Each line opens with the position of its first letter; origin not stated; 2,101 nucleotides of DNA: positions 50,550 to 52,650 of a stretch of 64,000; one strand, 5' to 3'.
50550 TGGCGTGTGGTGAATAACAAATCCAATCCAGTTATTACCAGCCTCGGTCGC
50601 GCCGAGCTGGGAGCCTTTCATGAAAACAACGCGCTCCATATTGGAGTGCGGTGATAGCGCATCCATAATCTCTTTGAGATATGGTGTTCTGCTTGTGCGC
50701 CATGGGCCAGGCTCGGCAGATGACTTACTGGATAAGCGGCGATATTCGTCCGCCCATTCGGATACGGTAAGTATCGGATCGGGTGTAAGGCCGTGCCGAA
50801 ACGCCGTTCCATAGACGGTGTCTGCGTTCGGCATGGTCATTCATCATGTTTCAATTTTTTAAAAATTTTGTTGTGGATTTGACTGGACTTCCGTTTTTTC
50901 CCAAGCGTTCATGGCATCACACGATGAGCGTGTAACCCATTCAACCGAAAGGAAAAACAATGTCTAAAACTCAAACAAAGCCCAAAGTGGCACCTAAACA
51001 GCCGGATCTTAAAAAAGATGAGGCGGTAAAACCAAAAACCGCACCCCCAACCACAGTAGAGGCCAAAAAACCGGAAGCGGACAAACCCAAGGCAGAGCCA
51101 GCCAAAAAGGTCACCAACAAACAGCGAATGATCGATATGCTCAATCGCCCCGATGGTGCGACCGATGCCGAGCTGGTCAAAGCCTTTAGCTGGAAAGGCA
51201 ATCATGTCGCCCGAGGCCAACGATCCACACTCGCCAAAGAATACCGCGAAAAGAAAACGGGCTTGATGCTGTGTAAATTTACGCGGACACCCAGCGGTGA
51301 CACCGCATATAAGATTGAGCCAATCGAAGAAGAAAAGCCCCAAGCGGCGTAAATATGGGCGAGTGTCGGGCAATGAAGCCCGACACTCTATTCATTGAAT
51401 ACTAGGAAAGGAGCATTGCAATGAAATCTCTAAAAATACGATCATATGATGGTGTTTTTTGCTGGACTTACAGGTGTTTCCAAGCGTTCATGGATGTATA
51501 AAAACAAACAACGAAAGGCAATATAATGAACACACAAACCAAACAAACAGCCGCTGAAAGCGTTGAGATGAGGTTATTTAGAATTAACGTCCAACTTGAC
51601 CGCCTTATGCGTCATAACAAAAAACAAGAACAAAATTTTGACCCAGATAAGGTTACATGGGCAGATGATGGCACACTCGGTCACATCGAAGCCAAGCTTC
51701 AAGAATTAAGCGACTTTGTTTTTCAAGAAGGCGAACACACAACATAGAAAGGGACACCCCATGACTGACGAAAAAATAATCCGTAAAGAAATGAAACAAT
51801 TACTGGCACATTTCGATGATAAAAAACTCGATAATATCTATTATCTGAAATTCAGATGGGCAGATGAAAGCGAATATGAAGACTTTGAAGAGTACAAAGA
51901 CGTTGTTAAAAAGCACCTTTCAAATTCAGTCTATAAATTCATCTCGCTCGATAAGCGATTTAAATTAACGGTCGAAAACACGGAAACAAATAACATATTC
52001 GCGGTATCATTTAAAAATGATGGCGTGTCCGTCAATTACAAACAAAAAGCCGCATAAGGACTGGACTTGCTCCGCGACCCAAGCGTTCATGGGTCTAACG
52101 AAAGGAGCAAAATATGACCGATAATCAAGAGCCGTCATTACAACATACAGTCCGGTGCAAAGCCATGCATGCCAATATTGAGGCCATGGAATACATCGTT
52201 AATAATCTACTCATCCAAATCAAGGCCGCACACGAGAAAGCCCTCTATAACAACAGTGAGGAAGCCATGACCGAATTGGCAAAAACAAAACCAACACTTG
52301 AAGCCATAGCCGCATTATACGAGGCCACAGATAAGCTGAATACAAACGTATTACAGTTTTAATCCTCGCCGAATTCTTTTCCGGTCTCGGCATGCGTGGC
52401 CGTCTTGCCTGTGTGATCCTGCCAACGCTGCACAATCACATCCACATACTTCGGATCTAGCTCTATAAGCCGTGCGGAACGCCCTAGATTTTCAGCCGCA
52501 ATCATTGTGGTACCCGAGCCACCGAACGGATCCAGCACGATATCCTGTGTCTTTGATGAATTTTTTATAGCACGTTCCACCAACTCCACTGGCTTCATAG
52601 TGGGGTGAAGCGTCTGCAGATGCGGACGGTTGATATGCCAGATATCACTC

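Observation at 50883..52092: Three near-identical promoter/leader cassettes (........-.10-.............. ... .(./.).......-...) drive plus-strand small genes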

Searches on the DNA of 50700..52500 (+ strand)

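Call 11: search_dna_similar(query=window:50700-52450:+, collection=phages, mode=distant, max_rows=20)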
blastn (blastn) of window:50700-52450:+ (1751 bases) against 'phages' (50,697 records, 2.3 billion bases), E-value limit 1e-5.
No match.

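Call 101: search_rna_families(source=window, start=50700, end=52500, threshold=evalue, max_evalue=1)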
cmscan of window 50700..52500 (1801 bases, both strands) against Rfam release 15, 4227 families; matches with E-value up to 1: 1.
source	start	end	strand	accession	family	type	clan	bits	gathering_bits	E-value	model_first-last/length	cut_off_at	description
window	51356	51438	+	RF01858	RsaF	Gene; sRNA;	-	19.7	60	0.99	1-119/119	no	RNA Staph. aureus F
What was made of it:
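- Tried and rejected: Nothing below E=0.99 in Rfam (call 101).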

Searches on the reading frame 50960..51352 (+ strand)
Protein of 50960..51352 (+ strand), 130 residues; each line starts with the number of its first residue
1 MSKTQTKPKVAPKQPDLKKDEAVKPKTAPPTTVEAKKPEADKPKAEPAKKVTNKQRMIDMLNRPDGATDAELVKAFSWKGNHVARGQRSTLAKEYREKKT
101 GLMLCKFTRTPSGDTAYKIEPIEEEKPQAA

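Call 9: search_protein_families(library=pfam, proteins=[window:50960-51352:+], max_evalue=0.1)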
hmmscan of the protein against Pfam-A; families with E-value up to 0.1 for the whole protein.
window:50960-51352:+ (130 aa): 1 family
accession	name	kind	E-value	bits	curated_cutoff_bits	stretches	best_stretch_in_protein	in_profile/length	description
PF11994.14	DUF3489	-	2.9e-08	34.1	29.5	1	49-102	4-52/68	Protein of unknown function (DUF3489)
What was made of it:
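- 50960..51352 (+): Gene A, 130 aa: disordered Lys/Pro/Ala-rich N-terminus plus a DUF3489 winged-helix domain. It is the first gene of the module in essentially all relatives. Pfam PF11994 E=2.9e-08 (call 9).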

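Call 10: search_protein_families(library=phrogs, proteins=[window:50960-51352:+], max_evalue=0.01)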
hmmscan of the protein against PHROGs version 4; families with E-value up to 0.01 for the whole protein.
window:50960-51352:+ (130 aa): 3 families
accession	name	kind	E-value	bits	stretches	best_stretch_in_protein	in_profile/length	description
phrog_10315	-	unknown function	2.4e-09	38.8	1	26-120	83-172/177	-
phrog_31231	-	unknown function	0.00027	22.2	1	31-95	51-112/138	-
phrog_7790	-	unknown function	0.0021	18.9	1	45-77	157-189/258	-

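Call 23: find_related_loci(query=window:50960-51352:+, collection=viral_contigs, flank=3000)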
Query window:50960-51352:+ (130 aa) in viral_contigs; peptide patterns used: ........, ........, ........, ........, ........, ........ (x = any residue, [..] = any of these).
30 stretches matched a pattern, but none encodes a relative of the query by tblastn (E <= 1e-3).

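Call 24: find_homologous_proteins(query=window:50960-51352:+)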
Query window:50960-51352:+ (130 aa): 14 proteins with E <= 0.001 among 31 candidates.
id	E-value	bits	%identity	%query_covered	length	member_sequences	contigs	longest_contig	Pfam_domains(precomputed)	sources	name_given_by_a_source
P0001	1.3e-76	272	100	100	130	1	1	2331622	PF11994.15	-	-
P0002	1.3e-46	176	69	100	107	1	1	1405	PF11994.15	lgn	-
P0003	5.3e-35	138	61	94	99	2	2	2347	PF11994.15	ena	-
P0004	1.3e-32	130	83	48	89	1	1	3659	PF11994.15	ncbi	-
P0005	1.9e-32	130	58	91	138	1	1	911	PF11994.15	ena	-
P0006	2.1e-32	130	59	95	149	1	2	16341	PF11994.15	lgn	-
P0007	2.6e-32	129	58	94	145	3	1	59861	PF11994.15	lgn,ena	-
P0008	4.2e-32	129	61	82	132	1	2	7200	PF11994.15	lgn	-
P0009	3.1e-31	126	57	95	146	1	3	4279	PF11994.15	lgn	-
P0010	4.1e-31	126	58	92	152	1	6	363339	PF11994.15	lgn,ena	-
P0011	8.4e-31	125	53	88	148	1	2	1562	PF11994.15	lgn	-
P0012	2.3e-25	107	65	58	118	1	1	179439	PF11994.15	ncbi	-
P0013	2.0e-24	104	58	72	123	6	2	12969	PF11994.15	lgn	-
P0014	2.4e-19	88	50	92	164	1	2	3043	PF11994.15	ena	-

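Call 25: find_encoding_contigs(protein=P0007, flank=4000, max_places=3)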
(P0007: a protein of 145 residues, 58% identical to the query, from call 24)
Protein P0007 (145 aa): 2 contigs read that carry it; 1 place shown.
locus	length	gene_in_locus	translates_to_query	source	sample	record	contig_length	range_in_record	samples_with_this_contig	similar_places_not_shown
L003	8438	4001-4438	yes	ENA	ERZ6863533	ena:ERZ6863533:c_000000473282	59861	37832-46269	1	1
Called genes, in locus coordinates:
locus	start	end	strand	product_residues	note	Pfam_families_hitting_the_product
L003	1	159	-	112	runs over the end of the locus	-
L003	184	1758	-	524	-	PF05136:Phage_portal_2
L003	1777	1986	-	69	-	-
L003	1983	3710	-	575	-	PF05876:GpA_ATPase, PF20454:GpA_nuclease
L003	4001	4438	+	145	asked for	PF11994:DUF3489 (weak)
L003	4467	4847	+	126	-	-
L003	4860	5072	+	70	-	-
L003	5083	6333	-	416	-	PF02195:ParB_N, PF03602:Cons_hypoth95 (faint), PF01555:N6_N4_Mtase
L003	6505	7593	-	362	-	PF00145:DNA_methylase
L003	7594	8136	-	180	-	-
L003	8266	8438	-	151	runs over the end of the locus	PF19889:DUF6362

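Call 26: find_encoding_contigs(protein=P0012, flank=4000, max_places=3)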
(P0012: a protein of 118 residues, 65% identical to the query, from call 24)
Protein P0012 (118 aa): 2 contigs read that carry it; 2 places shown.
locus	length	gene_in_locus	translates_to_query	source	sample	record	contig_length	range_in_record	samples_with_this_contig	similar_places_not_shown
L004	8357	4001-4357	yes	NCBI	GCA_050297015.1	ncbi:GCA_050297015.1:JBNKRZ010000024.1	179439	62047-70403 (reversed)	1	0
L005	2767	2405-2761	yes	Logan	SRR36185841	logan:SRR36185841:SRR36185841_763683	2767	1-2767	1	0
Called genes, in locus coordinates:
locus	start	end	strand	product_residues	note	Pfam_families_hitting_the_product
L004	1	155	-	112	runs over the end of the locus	-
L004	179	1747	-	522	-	PF05136:Phage_portal_2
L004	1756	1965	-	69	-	-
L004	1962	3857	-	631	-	PF05876:GpA_ATPase, PF20454:GpA_nuclease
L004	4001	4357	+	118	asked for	PF11994:DUF3489 (weak)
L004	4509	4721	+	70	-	-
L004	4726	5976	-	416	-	PF02195:ParB_N, PF03602:Cons_hypoth95 (faint), PF01555:N6_N4_Mtase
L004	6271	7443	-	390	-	PF00145:DNA_methylase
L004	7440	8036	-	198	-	-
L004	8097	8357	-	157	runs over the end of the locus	PF19889:DUF6362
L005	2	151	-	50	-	?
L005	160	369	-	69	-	-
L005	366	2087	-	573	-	PF05876:GpA_ATPase, PF20454:GpA_nuclease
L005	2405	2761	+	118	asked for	PF11994:DUF3489 (weak)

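Call 27: find_encoding_contigs(protein=P0006, flank=4000, max_places=3)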
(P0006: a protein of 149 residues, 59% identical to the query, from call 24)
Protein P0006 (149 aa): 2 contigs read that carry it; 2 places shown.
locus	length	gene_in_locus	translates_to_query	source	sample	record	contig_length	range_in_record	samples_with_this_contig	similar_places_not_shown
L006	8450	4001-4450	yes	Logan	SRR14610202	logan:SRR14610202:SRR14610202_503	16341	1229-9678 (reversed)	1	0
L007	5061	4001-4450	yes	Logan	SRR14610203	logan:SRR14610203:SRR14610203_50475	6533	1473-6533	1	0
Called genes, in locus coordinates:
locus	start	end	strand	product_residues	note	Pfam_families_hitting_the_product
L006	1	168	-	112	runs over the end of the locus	-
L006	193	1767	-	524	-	PF05136:Phage_portal_2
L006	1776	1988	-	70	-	-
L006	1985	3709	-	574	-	PF05876:GpA_ATPase, PF20454:GpA_nuclease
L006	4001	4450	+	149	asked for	PF11994:DUF3489 (weak)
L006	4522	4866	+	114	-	-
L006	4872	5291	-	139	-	PF00376:MerR, PF13411:MerR_1, PF09278:MerR-DNA-bind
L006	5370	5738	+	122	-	PF02411:MerT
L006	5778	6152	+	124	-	PF00403:HMA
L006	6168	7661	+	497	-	PF01262:AlaDh_PNT_C (faint), PF01134:GIDA (weak), PF03486:HI0933_like (faint), PF07992:Pyr_redox_2, PF12831:FAD_oxidored, PF13738:Pyr_redox_3, PF00070:Pyr_redox, PF02852:Pyr_redox_dim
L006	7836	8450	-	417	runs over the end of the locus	PF02195:ParB_N, PF03602:Cons_hypoth95 (faint), PF01555:N6_N4_Mtase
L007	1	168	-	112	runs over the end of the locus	-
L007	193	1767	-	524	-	PF05136:Phage_portal_2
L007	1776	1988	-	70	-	-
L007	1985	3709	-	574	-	PF05876:GpA_ATPase, PF20454:GpA_nuclease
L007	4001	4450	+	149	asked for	PF11994:DUF3489 (weak)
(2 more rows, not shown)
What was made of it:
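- Cargo between the copies differs among close relatives: B and C here, other genes in L003 and L004, and a mer operon in L006 (calls 25-27).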

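Call 29: search_dna_similar(query=window:50960-51352:+, collection=phages, mode=protein, max_evalue=0.001, max_rows=30)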
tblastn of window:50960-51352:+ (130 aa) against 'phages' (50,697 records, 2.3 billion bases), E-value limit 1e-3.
No match.

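Call 39: search_solved_structures(query=window:50960-51352:+, max_evalue=10, show_alignments=2)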
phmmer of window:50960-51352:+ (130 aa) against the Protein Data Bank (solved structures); distinct sequences matched with E-value up to 10: 2.
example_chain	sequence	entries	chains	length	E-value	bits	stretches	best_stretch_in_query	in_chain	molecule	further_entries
6ekg_Y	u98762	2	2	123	0.39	14.2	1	13-76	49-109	Chemotaxis protein CheY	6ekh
7od9_B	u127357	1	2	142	0.52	13.8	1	13-76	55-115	Response regulator receiver protein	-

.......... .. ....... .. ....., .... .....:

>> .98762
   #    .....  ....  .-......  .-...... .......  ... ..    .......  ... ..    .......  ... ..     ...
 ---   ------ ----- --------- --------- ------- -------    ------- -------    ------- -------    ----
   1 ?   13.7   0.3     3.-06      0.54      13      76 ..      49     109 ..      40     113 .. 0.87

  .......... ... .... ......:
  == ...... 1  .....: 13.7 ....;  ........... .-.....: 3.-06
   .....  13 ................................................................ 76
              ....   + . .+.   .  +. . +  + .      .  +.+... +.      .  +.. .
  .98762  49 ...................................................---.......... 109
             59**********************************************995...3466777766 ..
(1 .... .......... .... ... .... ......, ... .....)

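Call 96: predict_structure(alignment_id=A2)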
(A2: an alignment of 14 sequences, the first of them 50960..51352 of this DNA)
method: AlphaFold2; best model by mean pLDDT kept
length: 130 residues; sequences in the alignment: 14
mean_pLDDT: 72.9   pTM: 0.52
mean pLDDT of the five models: 72.9, 72.2, 70.5, 69.6, 68.5
residues with pLDDT >= 90: 59; 70-90: 15; 50-70: 22; < 50: 34
segments of 3 or more residues with pLDDT < 50: 1-3, 16-25, 27-42
pLDDT, mean of each block of 10 residues (from residue 1): 51 46 45 43 55 91 93 95 95 91 90 92 61
secondary structure, 60 per line:
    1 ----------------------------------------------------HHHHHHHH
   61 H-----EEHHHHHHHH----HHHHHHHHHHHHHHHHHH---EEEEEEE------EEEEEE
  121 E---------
elements in order: H53-61 H69-76 H81-98 E102-108 E115-121

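Call 100: fold_search(model_id=the predicted structure, library=pdb)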
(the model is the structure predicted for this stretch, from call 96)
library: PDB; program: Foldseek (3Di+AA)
matches with E <= 10: 262; with E <= 0.001: 0
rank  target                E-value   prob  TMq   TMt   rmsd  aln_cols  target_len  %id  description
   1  6juv_A                5.9e-02  0.99  0.38  0.27   3.1        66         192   20  Crytsal structure of ScpB derived from Pyrococcus yayanosii (released 2020-01-22)
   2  6juv_B                1.6e-01  0.99  0.40  0.29   2.4        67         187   19  Crytsal structure of ScpB derived from Pyrococcus yayanosii (released 2020-01-22)
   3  8tp8_B                2.2e-01  0.96  0.38  0.17   3.9        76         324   17  Structure of the C. crescentus WYL-activator, DriD, bound to ssDNA and cognate DNA (released 2023-11-29)
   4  3w6j_E                2.4e-01  0.98  0.42  0.34   2.3        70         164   11  Crystal structure of ScpAB core complex (released 2013-04-24)
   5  2z99                  2.5e-01  0.91  0.39  0.32   3.7        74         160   12  Crystal Structure of ScpB from Mycobacterium tuberculosis (released 2007-10-09)
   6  6kf4_G                2.7e-01  0.33  0.27  0.23   6.0        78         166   19  Cryo-EM structure of Thermococcus kodakarensis RNA polymerase (released 2020-07-01)
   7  6pln_B                3.1e-01  0.60  0.33  0.40   4.7        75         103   15  X-ray crystal structure of Pyrococcus furiosus general transcription factor TFE-alpha (released 2020-07-08)
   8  4i98_B                3.8e-01  0.95  0.40  0.32   2.4        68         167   19  Crystal structure of the complex between ScpA(residues 1-160)-ScpB(residues 1-183) (released 2013-01-30)
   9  7rmw_D                3.8e-01  0.80  0.38  0.20   3.9        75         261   11  Crystal structure of B. subtilis PurR bound to ppGpp (released 2021-12-22)
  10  6pln_A                4.3e-01  0.51  0.31  0.36   4.6        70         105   14  X-ray crystal structure of Pyrococcus furiosus general transcription factor TFE-alpha (released 2020-07-08)
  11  3w6j_C                4.6e-01  0.96  0.43  0.34   2.3        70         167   11  Crystal structure of ScpAB core complex (released 2013-04-24)
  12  3w6j_B                5.3e-01  0.93  0.42  0.33   2.3        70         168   11  Crystal structure of ScpAB core complex (released 2013-04-24)
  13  3w6j_F                5.3e-01  0.92  0.43  0.34   2.7        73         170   12  Crystal structure of ScpAB core complex (released 2013-04-24)
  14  2fe3_B                5.3e-01  0.54  0.31  0.28   5.1        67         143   13  The crystal structure of bacillus subtilis PerR-Zn reveals a novel Zn(Cys)4 Structural redox switch (released 2006-12-19)
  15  8tp8_A                5.6e-01  0.89  0.39  0.16   3.6        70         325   17  Structure of the C. crescentus WYL-activator, DriD, bound to ssDNA and cognate DNA (released 2023-11-29)
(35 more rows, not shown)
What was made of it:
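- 50960..51352 (+): AlphaFold model has pLDDT above 90 for residues 50-125 with an H-H-H-strand-strand layout, and generic winged-helix matches (calls 96, 100).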

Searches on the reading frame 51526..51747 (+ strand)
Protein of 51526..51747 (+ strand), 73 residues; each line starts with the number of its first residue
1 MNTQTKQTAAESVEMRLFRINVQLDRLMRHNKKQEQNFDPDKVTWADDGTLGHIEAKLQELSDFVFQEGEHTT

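Call 9: search_protein_families(library=pfam, proteins=[window:51526-51747:+], max_evalue=0.1)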
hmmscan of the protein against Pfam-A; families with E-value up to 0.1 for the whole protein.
window:51526-51747:+ (73 aa): 1 family
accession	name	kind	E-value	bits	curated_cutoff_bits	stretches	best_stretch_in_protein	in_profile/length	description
PF01923.23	Cob_adeno_trans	-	0.038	14.5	24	1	7-71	55-119/171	Cobalamin adenosyltransferase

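Call 10: search_protein_families(library=phrogs, proteins=[window:51526-51747:+], max_evalue=0.01)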
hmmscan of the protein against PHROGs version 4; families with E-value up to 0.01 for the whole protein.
window:51526-51747:+ (73 aa): 1 family
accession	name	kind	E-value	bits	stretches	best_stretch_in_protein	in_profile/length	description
phrog_14596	-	unknown function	8.7e-16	58.8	1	3-72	6-74/75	-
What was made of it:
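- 51526..51747 (+): Gene B, 73 aa (phrog_14596, unknown function). Call 10.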

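Call 40: search_dna_similar(query=window:51526-51747:+, collection=phages, mode=protein, max_evalue=0.01, max_rows=30)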
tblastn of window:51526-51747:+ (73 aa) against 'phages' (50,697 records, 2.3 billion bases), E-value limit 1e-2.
Records with a match: 4; places in all: 4; records where one place covers at least 80% of the query: 0.
Best place of each record, by identity: <60% 4.
By first word of the organism name: Roseobacter 4.
By host as written in the record: Roseobacter denitrificans OCh114 4.
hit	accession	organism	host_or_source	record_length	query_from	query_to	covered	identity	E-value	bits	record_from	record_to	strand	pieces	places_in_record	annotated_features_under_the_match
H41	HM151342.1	Roseobacter phage RDJL Phi 1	Roseobacter denitrificans OCh114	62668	25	70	63%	43.8%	3e-6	48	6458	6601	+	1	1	hypothetical protein RDJLphi1_gp12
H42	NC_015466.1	Roseobacter phage RDJL Phi 1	Roseobacter denitrificans OCh114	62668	25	70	63%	43.8%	3e-6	48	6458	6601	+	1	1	hypothetical protein RDJLphi1_gp12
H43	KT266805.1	Roseobacter phage RDJL Phi 2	Roseobacter denitrificans OCh114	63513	25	70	63%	43.8%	6e-6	47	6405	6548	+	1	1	hypothetical protein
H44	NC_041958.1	Roseobacter phage RDJL Phi 2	Roseobacter denitrificans OCh114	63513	25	70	63%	43.8%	6e-6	47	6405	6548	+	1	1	hypothetical protein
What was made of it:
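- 51526..51747 (+): Weak relatives in Roseobacter phages RDJL Phi 1 and Phi 2 (call 40).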
